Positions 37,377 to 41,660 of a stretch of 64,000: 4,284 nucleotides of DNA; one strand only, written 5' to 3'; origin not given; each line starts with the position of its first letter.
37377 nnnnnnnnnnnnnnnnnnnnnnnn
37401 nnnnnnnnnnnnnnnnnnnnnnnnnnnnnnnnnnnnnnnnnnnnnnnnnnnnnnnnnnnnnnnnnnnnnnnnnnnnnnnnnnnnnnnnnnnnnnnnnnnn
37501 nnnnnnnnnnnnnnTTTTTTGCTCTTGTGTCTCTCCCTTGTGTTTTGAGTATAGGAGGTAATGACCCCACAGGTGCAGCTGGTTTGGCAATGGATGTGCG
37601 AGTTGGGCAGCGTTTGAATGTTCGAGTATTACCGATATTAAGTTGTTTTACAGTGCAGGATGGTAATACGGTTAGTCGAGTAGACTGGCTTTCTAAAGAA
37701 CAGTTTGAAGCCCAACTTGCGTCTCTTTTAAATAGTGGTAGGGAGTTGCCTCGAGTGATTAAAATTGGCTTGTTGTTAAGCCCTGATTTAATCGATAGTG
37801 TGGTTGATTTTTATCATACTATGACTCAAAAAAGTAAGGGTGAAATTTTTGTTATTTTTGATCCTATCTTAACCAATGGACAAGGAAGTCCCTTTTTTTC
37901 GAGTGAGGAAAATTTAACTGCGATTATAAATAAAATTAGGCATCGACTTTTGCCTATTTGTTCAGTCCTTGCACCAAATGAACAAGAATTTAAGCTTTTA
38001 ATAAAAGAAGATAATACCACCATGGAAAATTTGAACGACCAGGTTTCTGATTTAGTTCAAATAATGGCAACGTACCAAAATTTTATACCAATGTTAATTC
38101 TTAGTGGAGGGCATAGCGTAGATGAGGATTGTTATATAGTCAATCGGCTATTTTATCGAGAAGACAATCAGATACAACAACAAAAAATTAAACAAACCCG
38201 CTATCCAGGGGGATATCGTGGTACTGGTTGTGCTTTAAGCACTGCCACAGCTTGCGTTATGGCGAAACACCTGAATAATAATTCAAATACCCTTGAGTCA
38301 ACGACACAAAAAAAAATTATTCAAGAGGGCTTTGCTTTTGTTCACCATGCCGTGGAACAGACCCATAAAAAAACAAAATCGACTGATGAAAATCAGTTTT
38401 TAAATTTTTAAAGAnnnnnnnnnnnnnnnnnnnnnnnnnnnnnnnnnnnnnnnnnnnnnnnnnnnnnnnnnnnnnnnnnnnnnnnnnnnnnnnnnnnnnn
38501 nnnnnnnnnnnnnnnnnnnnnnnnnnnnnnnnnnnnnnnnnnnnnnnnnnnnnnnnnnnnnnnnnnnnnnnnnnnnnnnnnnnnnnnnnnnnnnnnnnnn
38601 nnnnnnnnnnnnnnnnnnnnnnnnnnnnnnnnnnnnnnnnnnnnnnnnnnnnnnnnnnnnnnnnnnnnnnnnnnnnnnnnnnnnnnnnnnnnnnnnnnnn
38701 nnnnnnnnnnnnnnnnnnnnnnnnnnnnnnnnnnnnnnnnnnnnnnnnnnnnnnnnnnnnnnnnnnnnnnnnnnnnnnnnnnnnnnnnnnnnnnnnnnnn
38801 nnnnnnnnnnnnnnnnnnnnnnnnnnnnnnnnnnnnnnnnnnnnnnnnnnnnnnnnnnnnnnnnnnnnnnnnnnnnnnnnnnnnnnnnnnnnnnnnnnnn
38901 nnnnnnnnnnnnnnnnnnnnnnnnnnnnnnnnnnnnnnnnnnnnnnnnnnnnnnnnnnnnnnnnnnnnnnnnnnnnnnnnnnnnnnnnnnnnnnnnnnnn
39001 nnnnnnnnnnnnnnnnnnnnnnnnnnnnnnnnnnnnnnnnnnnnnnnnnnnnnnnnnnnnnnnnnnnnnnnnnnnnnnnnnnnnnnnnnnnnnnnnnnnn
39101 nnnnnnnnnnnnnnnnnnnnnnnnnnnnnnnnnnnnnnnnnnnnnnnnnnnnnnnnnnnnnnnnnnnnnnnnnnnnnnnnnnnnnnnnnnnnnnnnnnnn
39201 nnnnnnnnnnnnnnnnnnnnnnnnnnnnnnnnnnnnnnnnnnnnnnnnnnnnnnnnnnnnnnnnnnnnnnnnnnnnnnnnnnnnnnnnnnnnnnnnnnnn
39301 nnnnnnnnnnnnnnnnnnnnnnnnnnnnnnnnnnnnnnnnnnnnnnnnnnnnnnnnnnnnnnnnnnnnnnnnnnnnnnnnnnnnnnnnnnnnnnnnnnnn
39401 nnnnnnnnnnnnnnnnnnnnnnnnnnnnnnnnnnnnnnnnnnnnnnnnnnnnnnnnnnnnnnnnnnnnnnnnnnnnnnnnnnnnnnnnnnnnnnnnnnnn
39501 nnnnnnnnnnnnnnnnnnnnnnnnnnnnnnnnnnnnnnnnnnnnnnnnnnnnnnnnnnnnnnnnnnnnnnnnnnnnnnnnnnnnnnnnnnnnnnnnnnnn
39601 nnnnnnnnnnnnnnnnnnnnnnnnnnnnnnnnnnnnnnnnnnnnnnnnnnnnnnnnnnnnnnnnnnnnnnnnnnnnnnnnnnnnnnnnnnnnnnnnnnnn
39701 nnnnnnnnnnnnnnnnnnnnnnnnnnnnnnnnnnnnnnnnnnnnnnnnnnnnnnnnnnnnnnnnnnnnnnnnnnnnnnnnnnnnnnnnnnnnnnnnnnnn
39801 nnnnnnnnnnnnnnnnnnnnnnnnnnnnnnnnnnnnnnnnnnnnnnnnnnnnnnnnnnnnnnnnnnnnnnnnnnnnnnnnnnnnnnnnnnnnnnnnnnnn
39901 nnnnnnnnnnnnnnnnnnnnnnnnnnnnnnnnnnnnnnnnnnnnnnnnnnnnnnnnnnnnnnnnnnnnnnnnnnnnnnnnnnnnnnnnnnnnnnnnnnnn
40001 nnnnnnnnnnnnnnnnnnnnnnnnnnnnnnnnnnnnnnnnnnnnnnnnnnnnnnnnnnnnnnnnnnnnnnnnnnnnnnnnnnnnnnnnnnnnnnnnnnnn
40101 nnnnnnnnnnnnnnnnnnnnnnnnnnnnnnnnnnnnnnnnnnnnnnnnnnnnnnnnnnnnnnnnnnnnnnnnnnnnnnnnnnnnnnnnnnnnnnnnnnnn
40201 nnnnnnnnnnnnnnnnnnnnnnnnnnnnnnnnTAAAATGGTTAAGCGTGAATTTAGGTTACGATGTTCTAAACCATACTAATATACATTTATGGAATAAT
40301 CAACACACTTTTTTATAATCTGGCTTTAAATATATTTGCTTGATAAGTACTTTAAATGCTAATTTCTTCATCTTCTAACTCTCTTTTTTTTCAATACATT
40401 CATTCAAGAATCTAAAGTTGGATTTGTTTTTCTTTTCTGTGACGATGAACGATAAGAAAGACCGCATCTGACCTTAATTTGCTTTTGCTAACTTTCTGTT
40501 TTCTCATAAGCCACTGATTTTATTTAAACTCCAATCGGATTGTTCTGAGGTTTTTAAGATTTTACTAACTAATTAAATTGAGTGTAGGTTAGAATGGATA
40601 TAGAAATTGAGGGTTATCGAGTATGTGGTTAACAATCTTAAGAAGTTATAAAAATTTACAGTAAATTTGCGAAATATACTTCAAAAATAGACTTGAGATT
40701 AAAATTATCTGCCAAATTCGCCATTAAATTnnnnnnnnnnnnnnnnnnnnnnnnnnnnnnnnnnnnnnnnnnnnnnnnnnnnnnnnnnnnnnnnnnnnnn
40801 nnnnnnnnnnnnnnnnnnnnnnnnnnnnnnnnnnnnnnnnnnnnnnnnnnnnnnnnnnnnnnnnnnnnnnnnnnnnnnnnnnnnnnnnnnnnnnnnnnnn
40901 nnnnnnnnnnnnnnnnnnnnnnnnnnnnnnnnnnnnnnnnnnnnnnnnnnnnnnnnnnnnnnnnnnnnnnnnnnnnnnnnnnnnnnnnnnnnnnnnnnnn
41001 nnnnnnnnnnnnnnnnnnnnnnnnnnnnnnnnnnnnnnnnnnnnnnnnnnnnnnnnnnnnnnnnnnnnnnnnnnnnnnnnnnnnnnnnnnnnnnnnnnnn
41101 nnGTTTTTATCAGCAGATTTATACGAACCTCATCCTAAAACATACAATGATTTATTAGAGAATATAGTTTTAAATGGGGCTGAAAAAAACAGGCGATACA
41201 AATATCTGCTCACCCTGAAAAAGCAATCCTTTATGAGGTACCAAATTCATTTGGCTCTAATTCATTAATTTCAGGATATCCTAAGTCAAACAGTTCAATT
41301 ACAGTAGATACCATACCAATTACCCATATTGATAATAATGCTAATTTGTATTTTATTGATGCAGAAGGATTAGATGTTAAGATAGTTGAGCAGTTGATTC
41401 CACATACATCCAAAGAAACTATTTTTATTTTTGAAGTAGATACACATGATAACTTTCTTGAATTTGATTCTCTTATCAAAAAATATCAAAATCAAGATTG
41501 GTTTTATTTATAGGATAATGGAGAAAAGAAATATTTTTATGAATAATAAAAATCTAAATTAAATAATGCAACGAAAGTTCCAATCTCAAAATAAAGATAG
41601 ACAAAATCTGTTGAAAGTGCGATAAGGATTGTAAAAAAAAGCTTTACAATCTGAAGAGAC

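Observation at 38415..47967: AT-rich glycan phospho-alcohol modification island inserted between thiD and thiE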

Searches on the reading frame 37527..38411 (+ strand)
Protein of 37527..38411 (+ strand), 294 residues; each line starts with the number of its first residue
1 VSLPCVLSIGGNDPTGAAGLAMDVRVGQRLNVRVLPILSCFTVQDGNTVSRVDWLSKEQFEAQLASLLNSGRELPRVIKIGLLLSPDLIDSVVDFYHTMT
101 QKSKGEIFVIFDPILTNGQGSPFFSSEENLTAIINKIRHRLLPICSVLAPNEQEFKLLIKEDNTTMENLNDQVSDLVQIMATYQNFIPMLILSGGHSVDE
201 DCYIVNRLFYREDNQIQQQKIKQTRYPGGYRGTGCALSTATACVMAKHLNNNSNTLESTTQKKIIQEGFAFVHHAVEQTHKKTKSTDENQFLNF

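Call 4: search_protein_families(library=pfam, proteins=[window:37527-38411:+], max_evalue=0.01)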
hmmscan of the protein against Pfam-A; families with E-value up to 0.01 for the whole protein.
window:37527-38411:+ (294 aa): 1 family
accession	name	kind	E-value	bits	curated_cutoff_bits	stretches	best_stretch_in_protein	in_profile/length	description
PF08543.17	Phos_pyr_kin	-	7.1e-30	104.6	27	1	13-251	1-217/246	Phosphomethylpyrimidine kinase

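Call 5: search_protein_families(library=ncbifam, proteins=[window:37527-38411:+], max_evalue=0.01)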
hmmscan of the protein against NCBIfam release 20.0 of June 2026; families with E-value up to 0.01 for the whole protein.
window:37527-38411:+ (294 aa): 10 families
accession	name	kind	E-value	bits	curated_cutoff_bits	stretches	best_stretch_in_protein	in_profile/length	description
TIGR00097.1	HMP-P_kinase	equivalog_domain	1.8e-26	92.9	204.95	1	6-254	1-226/254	bifunctional hydroxymethylpyrimidine kinase/phosphomethylpyrimidine kinase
NF011301.0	PRK14713.1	equivalog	9.1e-17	61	512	1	3-259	21-254/534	bifunctional hydroxymethylpyrimidine kinase/phosphomethylpyrimidine kinase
NF009078.0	PRK12413.1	equivalog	3.2e-15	56.4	225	1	5-279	5-243/253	bifunctional hydroxymethylpyrimidine kinase/phosphomethylpyrimidine kinase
NF007070.0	PRK09517.1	equivalog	7.5e-14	51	761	1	2-258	240-473/755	multifunctional thiamine-phosphate pyrophosphorylase/synthase/phosphomethylpyrimidine kinase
NF006346.0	PRK08573.1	equivalog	2.8e-13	49.4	528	1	3-266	4-241/450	bifunctional hydroxymethylpyrimidine kinase/phosphomethylpyrimidine kinase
NF009259.0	PRK12616.1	equivalog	3.1e-09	36.9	390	1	1-251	1-232/270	bifunctional hydroxymethylpyrimidine kinase/phosphomethylpyrimidine kinase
NF005491.0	PRK07105.1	equivalog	1e-08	34.8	231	1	78-283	80-261/286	pyridoxamine kinase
NF009077.0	PRK12412.1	equivalog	1.5e-07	31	385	1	1-251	1-231/274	pyridoxine/pyridoxal/pyridoxamine kinase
NF006034.0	PRK08176.1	equivalog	0.00075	18.8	342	1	75-170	89-178/283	pyridoxine/pyridoxal/pyridoxamine kinase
NF004398.0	PRK05756.1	equivalog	0.00079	18.8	292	1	80-178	81-173/287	pyridoxal kinase PdxY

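Call 22: find_homologous_proteins(query=window:37527-38411:+, max_evalue=1e-10)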
Query window:37527-38411:+ (294 aa): 5 proteins with E <= 1e-10 among 1606 candidates.
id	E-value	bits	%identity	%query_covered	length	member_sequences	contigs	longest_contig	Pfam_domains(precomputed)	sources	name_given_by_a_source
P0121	5.1e-193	658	100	100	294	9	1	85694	PF08543.18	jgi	jgi:hydroxymethylpyrimidine kinase/phosphomethylpyrimidine kinase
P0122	4.0e-68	248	44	99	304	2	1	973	PF08543.18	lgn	-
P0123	1.2e-67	246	46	96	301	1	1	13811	PF08543.18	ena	-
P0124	3.7e-61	225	43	95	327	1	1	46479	PF08543.18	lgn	-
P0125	4.7e-19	87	30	81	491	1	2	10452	PF08543.18,PF02581.24,PF00294.30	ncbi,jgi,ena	jgi:hydroxymethylpyrimidine kinase/phosphomethylpyrimidine kinase/thiamine-phosphate diphosphorylase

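Call 23: find_encoding_contigs(protein=P0124, flank=10000, max_places=2)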
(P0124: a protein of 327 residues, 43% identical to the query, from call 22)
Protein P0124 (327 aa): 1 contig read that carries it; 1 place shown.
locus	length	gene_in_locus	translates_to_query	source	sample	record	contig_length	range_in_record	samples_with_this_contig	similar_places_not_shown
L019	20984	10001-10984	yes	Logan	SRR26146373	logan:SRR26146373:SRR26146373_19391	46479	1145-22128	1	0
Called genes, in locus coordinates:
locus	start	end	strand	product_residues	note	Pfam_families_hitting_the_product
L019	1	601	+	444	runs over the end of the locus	-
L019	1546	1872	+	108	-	PF00085:Thioredoxin, PF13098:Thioredoxin_2 (weak), PF13905:Thioredoxin_8 (weak)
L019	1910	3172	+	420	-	PF07498:Rho_N, PF07497:Rho_RNA_bind, PF00006:ATP-synt_ab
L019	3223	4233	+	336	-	PF02628:COX15-CtaA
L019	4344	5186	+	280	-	PF00899:ThiF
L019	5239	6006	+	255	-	PF02463:SMC_N (faint), PF00005:ABC_tran, PF13304:AAA_21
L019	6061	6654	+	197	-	PF00293:NUDIX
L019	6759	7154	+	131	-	-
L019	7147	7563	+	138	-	PF02566:OsmC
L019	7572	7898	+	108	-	PF02617:ClpS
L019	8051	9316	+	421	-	PF01743:PolyA_pol, PF12627:PolyA_pol_RNAbd, PF01966:HD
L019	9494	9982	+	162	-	PF00578:AhpC-TSA, PF08534:Redoxin, PF13098:Thioredoxin_2 (weak), PF13905:Thioredoxin_8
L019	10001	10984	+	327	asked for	PF08543:Phos_pyr_kin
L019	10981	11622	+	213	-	PF02581:TMP-TENI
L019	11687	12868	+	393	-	PF10609:ParA, PF01656:CbiA, PF02374:ArsA_ATPase (faint), PF09140:MipZ, PF13614:AAA_31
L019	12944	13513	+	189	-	PF22769:DCD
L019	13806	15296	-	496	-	PF02254:TrkA_N (faint), PF13241:NAD_binding_7, PF14824:Sirohm_synth_M (weak), PF00590:TP_methylase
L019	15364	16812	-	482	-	PF00009:GTP_EFTU, PF01926:MMR_HSR1 (faint), PF03144:GTP_EFTU_D2 (faint), PF22594:GTP-eEF1A_C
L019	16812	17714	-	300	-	PF01507:PAPS_reduct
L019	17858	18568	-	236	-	PF01507:PAPS_reduct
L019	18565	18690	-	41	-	PF09834:DUF2061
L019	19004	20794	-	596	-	PF03460:NIR_SIR_ferr, PF01077:NIR_SIR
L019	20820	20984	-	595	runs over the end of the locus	PF00258:Flavodoxin_1, PF00667:FAD_binding_1, PF00175:NAD_binding_1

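Call 24: find_encoding_contigs(protein=P0123, flank=10000, max_places=2)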
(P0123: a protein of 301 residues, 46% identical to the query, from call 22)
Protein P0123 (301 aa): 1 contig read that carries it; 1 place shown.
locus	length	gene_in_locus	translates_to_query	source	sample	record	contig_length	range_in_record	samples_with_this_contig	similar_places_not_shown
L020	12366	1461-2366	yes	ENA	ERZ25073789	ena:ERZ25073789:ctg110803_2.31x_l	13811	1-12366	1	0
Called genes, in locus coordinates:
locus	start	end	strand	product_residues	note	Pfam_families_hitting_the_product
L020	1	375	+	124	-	?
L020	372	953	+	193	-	PF01351:RNase_HII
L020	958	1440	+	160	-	PF00578:AhpC-TSA, PF08534:Redoxin, PF13098:Thioredoxin_2 (weak), PF13905:Thioredoxin_8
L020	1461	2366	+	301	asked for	PF08543:Phos_pyr_kin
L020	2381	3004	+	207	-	PF02581:TMP-TENI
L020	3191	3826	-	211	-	PF04356:DUF489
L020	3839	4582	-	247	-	PF11306:DUF3108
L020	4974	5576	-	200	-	PF00294:PfkB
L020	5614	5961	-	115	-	PF00294:PfkB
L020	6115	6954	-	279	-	PF00005:ABC_tran, PF02463:SMC_N (weak), PF13304:AAA_21 (faint)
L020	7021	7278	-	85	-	-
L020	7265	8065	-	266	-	PF01232:Mannitol_dh, PF08125:Mannitol_dh_C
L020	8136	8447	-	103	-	PF01232:Mannitol_dh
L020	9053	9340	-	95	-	-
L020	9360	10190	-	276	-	PF00528:BPD_transp_1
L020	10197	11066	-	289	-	PF00528:BPD_transp_1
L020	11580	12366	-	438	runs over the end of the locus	PF01547:SBP_bac_1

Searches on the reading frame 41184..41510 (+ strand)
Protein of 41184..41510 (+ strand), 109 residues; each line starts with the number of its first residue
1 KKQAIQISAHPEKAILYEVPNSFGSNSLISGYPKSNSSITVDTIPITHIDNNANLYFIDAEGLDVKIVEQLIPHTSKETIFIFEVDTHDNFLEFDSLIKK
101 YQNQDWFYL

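Call 93: search_protein_representatives(protein=window:41184-41510:+)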
Query: 109 residues. Proteins with E-value up to 0.001 (for the whole library): 3; up to 1e-10: 1; up to 1e-30: 0. The best 3 are listed.
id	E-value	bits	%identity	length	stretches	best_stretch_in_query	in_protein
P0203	2.1e-28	114.5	98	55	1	55-109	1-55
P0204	3.2e-10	56.1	41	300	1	13-94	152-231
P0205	3.5e-06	43.1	28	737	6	23-93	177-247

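Call 94: search_protein_families(library=pfam, proteins=[P0204, P0205], max_evalue=0.001)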
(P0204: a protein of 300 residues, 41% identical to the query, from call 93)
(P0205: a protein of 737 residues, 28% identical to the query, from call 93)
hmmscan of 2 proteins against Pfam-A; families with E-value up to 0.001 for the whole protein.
P0204 (300 aa): 1 family
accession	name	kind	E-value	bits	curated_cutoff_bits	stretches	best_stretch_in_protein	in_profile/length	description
PF05050.19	Methyltransf_21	-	0.00095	19.8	22.7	0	93-226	2-152/173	Methyltransferase FkbM domain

P0205 (737 aa): 10 families
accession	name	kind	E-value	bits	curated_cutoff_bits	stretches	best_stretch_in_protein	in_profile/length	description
PF03160.20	Calx-beta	-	3.6e-46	156.5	27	6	419-516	9-109/119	Calx-beta domain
PF20579.4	LapA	-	1.2e-32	112.7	27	5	292-404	1-98/99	LapA domain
PF09694.16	Gcw_chp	-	5.7e-10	40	24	0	553-603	176-225/230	Bacterial protein of unknown function (Gcw_chp)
PF23248.1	KH_PARP14_2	-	1.9e-07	31.3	27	0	31-62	19-49/72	PARP14, second type I KH domain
PF25742.1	Phage_Gene33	-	3e-07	31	27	0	314-354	56-96/100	Phage Gene 33 protein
PF05726.19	Pirin_C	-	2.6e-06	28.2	27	0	286-330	15-59/103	Pirin C-terminal cupin domain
PF08982.17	AtaL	-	3.6e-06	27.2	27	0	550-581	75-106/143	Acetylaranotin biosynthesis cluster protein L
PF00459.30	Inositol_P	-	2e-05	24.7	27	0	486-506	93-115/271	Inositol monophosphatase family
PF23237.1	HYR_4C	-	0.00026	21.5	27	0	679-709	37-67/73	HYR-like domain with 4 cysteines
PF23536.1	TraK_C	-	0.00031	21.3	28.5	0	615-639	57-81/110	TraK C-terminal domain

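Call 96: find_encoding_contigs(protein=P0204, flank=10000, max_places=2)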
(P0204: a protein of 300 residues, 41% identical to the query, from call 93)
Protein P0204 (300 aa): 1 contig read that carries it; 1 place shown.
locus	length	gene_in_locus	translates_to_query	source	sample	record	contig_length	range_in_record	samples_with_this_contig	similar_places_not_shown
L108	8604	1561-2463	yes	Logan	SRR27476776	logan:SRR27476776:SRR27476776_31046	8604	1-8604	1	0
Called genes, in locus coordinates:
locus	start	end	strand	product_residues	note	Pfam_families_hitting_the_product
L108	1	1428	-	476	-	?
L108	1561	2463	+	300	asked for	-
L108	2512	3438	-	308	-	PF01073:3Beta_HSD, PF01370:Epimerase, PF04321:RmlD_sub_bind, PF05368:NmrA (weak), PF07993:NAD_binding_4 (faint), PF13460:NAD_binding_10, PF16363:GDP_Man_Dehyd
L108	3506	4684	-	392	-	PF00534:Glycos_transf_1, PF13692:Glyco_trans_1_4, PF13524:Glyco_trans_1_2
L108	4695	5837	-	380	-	PF13439:Glyco_transf_4 (weak), PF00534:Glycos_transf_1, PF20706:GT4-conflict, PF13692:Glyco_trans_1_4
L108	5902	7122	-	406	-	-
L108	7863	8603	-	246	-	?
